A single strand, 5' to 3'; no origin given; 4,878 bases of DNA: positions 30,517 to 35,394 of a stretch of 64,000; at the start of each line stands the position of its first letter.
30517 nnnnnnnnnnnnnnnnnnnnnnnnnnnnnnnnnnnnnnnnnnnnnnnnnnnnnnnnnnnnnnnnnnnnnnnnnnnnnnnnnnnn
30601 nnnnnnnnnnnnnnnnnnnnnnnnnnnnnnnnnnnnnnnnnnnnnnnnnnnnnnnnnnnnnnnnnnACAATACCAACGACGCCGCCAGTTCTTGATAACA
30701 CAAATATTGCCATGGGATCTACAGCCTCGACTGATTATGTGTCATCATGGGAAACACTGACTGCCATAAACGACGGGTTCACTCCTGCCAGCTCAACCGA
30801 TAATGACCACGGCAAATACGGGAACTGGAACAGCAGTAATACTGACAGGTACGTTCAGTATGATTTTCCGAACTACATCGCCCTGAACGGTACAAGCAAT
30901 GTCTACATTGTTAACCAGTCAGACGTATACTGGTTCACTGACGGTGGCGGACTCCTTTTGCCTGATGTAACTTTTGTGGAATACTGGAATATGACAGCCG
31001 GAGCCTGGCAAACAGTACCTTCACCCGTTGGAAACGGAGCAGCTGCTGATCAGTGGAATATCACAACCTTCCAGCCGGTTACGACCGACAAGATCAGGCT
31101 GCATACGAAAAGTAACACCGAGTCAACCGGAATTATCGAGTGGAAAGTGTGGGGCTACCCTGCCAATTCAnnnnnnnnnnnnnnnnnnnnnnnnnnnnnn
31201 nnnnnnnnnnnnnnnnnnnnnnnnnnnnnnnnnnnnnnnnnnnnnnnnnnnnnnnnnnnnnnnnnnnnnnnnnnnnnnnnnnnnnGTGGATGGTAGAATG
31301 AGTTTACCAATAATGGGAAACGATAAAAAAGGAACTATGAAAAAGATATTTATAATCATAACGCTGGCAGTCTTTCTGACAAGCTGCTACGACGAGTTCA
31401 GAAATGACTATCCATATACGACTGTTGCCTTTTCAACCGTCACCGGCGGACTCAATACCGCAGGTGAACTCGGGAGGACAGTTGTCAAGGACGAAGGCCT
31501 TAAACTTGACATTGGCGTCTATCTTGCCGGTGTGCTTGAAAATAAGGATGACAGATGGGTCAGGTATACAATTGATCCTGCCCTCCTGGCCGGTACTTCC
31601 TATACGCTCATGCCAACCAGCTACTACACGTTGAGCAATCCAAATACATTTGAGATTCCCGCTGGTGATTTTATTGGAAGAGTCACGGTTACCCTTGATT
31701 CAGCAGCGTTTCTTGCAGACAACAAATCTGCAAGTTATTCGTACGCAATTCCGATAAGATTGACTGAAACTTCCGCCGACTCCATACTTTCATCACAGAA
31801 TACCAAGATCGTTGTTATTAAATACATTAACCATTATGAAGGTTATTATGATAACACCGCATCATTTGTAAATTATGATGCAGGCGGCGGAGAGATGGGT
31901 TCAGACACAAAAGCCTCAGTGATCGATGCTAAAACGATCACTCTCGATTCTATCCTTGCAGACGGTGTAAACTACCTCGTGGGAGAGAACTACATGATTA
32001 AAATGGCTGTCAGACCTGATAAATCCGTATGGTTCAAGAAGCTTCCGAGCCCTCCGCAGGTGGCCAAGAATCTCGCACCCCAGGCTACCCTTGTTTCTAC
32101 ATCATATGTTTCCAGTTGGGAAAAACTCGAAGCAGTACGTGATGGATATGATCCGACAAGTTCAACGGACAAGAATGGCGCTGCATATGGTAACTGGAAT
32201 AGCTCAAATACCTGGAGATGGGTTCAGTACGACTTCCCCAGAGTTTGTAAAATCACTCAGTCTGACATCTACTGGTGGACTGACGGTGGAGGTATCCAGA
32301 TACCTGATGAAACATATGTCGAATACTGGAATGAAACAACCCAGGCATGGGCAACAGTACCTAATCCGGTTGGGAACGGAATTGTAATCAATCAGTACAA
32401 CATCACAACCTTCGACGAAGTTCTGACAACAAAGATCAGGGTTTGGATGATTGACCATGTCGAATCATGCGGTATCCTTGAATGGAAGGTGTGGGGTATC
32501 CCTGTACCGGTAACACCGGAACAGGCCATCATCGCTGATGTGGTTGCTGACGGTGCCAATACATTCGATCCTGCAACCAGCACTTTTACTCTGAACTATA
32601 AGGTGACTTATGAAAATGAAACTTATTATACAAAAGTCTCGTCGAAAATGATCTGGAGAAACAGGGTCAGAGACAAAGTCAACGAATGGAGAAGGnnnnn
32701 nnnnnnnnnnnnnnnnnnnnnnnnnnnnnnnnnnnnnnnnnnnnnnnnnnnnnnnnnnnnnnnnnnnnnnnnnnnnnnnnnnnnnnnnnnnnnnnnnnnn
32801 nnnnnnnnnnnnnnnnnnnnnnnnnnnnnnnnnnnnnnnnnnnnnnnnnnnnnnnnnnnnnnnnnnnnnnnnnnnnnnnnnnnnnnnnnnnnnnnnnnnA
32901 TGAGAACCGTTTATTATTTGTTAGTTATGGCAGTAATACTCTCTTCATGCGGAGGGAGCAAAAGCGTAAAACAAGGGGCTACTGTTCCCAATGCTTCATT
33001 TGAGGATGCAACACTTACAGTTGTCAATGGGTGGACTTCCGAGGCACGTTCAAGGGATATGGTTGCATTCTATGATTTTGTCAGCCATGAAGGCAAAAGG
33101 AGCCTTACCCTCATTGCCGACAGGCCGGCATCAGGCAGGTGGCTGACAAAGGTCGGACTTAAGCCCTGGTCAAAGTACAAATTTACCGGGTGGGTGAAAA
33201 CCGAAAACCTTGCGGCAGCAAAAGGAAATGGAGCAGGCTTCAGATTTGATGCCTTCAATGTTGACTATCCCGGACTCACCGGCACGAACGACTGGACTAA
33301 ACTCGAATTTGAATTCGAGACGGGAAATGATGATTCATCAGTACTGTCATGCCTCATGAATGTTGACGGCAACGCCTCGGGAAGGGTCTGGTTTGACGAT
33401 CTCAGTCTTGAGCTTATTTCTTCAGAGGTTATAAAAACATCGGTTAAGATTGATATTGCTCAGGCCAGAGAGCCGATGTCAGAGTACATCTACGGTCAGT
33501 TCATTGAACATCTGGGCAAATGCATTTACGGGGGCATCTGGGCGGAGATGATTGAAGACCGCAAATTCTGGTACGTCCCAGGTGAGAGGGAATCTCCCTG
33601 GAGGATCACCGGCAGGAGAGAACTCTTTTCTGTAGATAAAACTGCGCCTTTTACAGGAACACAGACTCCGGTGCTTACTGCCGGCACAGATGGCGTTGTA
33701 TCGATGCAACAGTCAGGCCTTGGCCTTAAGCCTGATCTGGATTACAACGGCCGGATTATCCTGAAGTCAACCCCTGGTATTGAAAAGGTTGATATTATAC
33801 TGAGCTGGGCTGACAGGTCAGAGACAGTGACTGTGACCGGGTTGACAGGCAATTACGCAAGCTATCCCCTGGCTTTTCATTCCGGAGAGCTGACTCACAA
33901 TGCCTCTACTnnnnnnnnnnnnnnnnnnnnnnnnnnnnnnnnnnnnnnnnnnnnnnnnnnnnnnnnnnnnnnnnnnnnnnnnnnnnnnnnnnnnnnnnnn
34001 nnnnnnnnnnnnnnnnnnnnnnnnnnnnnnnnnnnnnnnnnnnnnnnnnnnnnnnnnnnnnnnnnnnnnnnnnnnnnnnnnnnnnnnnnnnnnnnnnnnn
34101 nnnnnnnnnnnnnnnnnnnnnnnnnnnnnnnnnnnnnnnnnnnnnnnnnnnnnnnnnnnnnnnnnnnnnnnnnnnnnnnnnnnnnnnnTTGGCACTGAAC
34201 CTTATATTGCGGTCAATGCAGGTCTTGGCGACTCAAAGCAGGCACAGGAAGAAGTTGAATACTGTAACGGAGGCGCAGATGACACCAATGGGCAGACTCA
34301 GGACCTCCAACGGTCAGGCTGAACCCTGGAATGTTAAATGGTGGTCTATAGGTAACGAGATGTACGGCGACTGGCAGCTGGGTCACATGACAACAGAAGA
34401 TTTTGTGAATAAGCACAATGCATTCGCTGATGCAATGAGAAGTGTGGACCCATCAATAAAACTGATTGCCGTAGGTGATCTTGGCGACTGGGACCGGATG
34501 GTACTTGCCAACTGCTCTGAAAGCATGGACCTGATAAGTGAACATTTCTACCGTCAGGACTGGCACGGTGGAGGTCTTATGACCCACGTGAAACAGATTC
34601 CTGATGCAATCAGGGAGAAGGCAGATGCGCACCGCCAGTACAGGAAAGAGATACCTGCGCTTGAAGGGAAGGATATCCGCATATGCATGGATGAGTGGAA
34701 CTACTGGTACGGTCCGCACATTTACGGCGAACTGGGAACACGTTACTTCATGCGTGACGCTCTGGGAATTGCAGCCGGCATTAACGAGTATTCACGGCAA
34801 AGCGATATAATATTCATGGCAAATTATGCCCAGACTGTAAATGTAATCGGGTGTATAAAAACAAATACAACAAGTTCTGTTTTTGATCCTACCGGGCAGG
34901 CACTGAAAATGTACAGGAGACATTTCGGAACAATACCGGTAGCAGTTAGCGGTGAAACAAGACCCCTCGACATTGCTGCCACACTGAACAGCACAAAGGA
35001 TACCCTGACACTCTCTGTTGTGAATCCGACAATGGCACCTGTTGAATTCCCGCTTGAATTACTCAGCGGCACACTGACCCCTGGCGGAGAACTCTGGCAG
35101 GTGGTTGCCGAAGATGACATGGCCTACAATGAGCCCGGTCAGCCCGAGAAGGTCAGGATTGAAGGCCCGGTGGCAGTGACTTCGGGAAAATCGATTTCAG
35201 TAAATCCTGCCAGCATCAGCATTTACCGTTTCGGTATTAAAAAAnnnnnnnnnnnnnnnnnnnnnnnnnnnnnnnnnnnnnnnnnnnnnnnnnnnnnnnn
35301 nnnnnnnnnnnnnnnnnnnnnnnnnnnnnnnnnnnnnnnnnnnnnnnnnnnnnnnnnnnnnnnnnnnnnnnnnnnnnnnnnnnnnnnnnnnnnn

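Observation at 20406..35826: One ~150-aa discoidin-like module recurs in four different protein contexts within the PUL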

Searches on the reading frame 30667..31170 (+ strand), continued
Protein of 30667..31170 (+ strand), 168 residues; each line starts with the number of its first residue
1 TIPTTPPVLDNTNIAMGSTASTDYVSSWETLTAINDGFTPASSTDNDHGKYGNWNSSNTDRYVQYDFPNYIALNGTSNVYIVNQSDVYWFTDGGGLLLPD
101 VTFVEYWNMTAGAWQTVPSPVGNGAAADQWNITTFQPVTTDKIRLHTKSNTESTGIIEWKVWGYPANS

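Call 67: search_protein_families(library=pfam, proteins=[P0241, P0243, P0244, P0245, P0246, P0247, P0249, P0252, P0253], max_evalue=0.00001)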
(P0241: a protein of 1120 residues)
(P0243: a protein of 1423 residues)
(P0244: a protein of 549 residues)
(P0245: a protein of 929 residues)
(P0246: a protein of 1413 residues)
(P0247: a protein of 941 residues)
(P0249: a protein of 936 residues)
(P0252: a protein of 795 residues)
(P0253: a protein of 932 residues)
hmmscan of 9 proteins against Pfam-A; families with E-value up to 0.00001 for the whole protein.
P0241 (1120 aa): 5 families
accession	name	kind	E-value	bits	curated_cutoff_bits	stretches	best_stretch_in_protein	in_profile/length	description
PF13385.13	Laminin_G_3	-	7.7e-35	120.7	27.6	1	94-249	2-151/151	Concanavalin A-like lectin/glucanases superfamily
PF22352.2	K319L-like_PKD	-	4.1e-25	88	27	2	268-349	3-84/84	K319L-like, PKD domain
PF00754.31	F5_F8_type_C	-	6.8e-20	71.9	28.2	2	768-878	9-122/127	F5/8 type C domain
PF22633.2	F5_F8_type_C_2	-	4.8e-17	62.8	27.8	1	788-868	13-91/91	NedA-like, galactose-binding domain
PF18911.6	PKD_4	-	1.6e-07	31.7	27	0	507-588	3-78/85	PKD domain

P0243 (1423 aa): 3 families
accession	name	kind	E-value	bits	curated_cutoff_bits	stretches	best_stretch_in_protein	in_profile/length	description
PF19527.4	DUF6055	-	8e-67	226.4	27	1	77-482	58-416/417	Family of unknown function (DUF6055)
PF00754.31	F5_F8_type_C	-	3.7e-14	53.4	28.2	1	722-827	8-114/127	F5/8 type C domain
PF22633.2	F5_F8_type_C_2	-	9.6e-08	33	27.8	0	750-823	18-91/91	NedA-like, galactose-binding domain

P0244 (549 aa): 3 families
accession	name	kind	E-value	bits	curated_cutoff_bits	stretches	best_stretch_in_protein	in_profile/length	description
PF00754.31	F5_F8_type_C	-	2.1e-09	38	28.2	0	207-298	25-118/127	F5/8 type C domain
PF22633.2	F5_F8_type_C_2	-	4.1e-08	34.2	27.8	0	216-291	18-91/91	NedA-like, galactose-binding domain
PF24135.1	DUF7402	-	7.1e-06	26.6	27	0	170-309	1-133/133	Domain of unknown function (DUF7402)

P0245 (929 aa): 5 families
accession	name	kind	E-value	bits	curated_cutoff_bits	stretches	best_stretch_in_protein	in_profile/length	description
PF19527.4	DUF6055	-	4.3e-58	197.7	27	1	1-255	170-416/417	Family of unknown function (DUF6055)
PF18911.6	PKD_4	-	1e-18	67.6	27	1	457-537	2-85/85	PKD domain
PF00801.26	PKD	-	1.2e-11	44.9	23.5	1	462-532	3-77/80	PKD domain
PF22633.2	F5_F8_type_C_2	-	1.1e-09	39.2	27.8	0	734-809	14-91/91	NedA-like, galactose-binding domain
PF18962.6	Por_Secre_tail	-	7.4e-09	36.2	27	1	851-927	1-75/75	Secretion system C-terminal sorting domain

P0246 (1413 aa): 2 families
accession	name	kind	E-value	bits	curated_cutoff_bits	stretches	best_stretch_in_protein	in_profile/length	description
PF19527.4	DUF6055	-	5.3e-134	447.7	27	1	16-439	3-416/417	Family of unknown function (DUF6055)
PF00942.24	CBM_3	-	1.3e-36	125.3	22.4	2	1176-1247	9-83/83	Cellulose binding domain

P0247 (941 aa): 4 families
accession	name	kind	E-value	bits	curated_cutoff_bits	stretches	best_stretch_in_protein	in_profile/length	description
PF08305.17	NPCBM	-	3.7e-70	234.7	23.9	2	646-782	2-136/137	NPCBM/NEW2 domain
PF00754.31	F5_F8_type_C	-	2.3e-18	67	28.2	0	525-629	13-118/127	F5/8 type C domain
PF22633.2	F5_F8_type_C_2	-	3.2e-15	57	27.8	0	238-320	11-87/91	NedA-like, galactose-binding domain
PF00188.32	CAP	-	3.3e-14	54.2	21.1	1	70-185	3-115/117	Cysteine-rich secretory protein family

P0249 (936 aa): 2 families
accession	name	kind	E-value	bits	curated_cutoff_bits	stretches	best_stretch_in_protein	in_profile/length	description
PF19527.4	DUF6055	-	1.5e-73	248.6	27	1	384-776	32-416/417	Family of unknown function (DUF6055)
PF22633.2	F5_F8_type_C_2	-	4.2e-08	34.1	27.8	0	85-158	17-91/91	NedA-like, galactose-binding domain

P0252 (795 aa): 5 families
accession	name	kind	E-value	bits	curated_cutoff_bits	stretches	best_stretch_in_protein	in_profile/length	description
PF07944.18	Beta-AFase-like_GH127_cat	-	2.1e-64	218.3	24.9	1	1-256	130-375/376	Beta-L-arabinofuranosidase, GH127 catalytic domain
PF20736.2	Glyco_hydro127M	-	1.4e-23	83.2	24.2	1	266-378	1-95/95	Beta-L-arabinofuranosidase, GH127 middle domain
PF20737.2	Glyco_hydro127C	-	1.6e-19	69.8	23.7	1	380-486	1-71/71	Glycoside hydrolase family 127 C-terminal domain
PF00754.31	F5_F8_type_C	-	5.2e-09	36.7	28.2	0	679-775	24-114/127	F5/8 type C domain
PF22633.2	F5_F8_type_C_2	-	6.2e-09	36.8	27.8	0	693-765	17-85/91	NedA-like, galactose-binding domain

P0253 (932 aa): 2 families
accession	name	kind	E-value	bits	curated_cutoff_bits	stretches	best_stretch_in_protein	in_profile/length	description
PF00754.31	F5_F8_type_C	-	8.6e-17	61.9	28.2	1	798-917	2-113/127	F5/8 type C domain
PF22633.2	F5_F8_type_C_2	-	2.7e-13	50.8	27.8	1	831-914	12-91/91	NedA-like, galactose-binding domain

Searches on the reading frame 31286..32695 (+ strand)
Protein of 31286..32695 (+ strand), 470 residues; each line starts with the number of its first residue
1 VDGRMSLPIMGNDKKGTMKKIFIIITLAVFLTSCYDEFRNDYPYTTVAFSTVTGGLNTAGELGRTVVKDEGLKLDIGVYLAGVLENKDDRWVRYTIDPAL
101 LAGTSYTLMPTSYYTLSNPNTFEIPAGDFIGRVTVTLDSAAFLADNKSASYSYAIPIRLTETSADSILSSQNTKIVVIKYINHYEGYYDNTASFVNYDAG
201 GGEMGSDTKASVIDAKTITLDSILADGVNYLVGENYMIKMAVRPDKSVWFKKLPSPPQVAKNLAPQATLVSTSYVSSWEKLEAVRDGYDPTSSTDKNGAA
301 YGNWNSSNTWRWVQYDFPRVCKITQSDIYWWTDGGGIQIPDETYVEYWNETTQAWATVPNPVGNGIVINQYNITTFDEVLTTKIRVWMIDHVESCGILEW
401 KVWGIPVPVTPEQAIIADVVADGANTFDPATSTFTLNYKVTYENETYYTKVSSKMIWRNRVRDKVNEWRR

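Call 7: search_protein_families(library=pfam, proteins=[window:31286-32695:+], max_evalue=0.1)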
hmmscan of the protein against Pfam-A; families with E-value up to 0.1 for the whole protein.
window:31286-32695:+ (470 aa): 4 families
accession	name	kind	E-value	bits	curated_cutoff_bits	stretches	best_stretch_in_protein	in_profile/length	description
PF08522.16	BT_3987-like_N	-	4.2e-14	53.7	25.9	1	68-165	23-119/120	BT_3987-like, N-terminal domain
PF14274.12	BT_3044-like_C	-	0.00026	21.7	23.1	1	404-451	97-136/141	BT_3044-like, C-terminal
PF00754.31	F5_F8_type_C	-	0.00048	20.7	28.2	1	285-390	9-114/127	F5/8 type C domain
PF08139.17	LPAM_1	-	0.0043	17.9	20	1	18-34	1-17/18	Prokaryotic membrane lipoprotein lipid attachment site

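Call 16: search_protein_families(library=ncbifam, proteins=[window:31286-32695:+], max_evalue=0.1)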
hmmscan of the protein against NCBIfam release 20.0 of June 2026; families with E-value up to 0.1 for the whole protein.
window:31286-32695:+ (470 aa): 1 family
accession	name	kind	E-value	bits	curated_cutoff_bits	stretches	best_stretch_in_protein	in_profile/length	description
NF051862.1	BT4005_BT4719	subfamily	0.03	14.1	60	1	19-54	4-42/211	NigD1/NigD2 family lipoprotein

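Call 28: search_solved_structures(query=window:31286-32695:+, max_evalue=0.1)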
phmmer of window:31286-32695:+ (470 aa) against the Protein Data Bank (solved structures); distinct sequences matched with E-value up to 0.1: 1.
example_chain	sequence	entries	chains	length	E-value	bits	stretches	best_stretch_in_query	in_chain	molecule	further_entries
3n91_A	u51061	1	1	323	2.6e-07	32.9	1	40-170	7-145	uncharacterized protein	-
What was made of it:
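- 31286..32698 (+): SGBP-like lipoprotein made of DUF1735/BT_3987-like N domain plus a BT_3044-like C domain. The likely true start is the ATG at 31337 (MKKIF...; lipobox C-YDEF). PDB 3n91 at E 3e-7 (call 28).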

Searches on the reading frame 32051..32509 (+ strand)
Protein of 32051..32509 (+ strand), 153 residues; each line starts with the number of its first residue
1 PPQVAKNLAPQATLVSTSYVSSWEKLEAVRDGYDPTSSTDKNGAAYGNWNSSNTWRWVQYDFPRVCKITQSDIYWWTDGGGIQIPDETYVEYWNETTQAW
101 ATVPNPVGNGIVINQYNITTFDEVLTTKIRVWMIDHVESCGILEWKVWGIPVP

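Call 15: search_protein_families(library=pfam, proteins=[window:32051-32509:+], max_evalue=10)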
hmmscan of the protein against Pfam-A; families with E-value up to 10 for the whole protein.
window:32051-32509:+ (153 aa): 3 families
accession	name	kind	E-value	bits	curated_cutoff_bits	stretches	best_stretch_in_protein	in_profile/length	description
PF00754.31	F5_F8_type_C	-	2.6e-05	24.8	28.2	1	30-135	9-114/127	F5/8 type C domain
PF22633.2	F5_F8_type_C_2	-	0.0038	18.2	27.8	1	49-131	12-91/91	NedA-like, galactose-binding domain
PF21606.3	BgaA-like_CBM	-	0.16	12.4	27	1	97-141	110-154/160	Beta-galactosidase-like, Galactose-binding domain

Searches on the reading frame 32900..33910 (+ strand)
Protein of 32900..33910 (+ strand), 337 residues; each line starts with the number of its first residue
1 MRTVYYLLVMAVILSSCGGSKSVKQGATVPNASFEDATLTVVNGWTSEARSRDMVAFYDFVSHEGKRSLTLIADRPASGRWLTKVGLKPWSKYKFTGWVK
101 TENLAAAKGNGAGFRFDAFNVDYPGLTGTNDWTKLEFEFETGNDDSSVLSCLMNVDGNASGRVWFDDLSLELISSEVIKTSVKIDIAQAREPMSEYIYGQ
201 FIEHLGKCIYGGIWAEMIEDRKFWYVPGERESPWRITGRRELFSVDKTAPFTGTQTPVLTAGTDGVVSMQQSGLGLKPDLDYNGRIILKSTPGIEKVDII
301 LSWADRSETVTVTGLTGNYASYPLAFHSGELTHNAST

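Call 10: search_protein_families(library=pfam, proteins=[window:32900-33910:+], max_evalue=0.001)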
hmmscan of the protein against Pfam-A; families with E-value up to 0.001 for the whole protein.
window:32900-33910:+ (337 aa): 1 family
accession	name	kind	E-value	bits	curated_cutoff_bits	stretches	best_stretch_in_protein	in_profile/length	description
PF02018.23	CBM_4_9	-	6.7e-06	27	25.9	1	28-148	3-125/136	Carbohydrate binding domain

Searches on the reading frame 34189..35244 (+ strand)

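Call 10: search_protein_families(library=pfam, proteins=[window:34189-35244:+], max_evalue=0.001)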
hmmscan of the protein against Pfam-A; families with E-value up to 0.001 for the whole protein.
window:34189-35244:+ (352 aa): 2 families
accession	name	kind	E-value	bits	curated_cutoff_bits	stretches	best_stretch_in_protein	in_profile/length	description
PF06964.18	Alpha-L-AF_C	-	9.9e-19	68.6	27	1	168-338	1-161/165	Alpha-L-arabinofuranosidase C-terminal domain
PF01229.23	Glyco_hydro_39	-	1.2e-05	24.7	26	1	46-175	149-276/472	Glycosyl hydrolases family 39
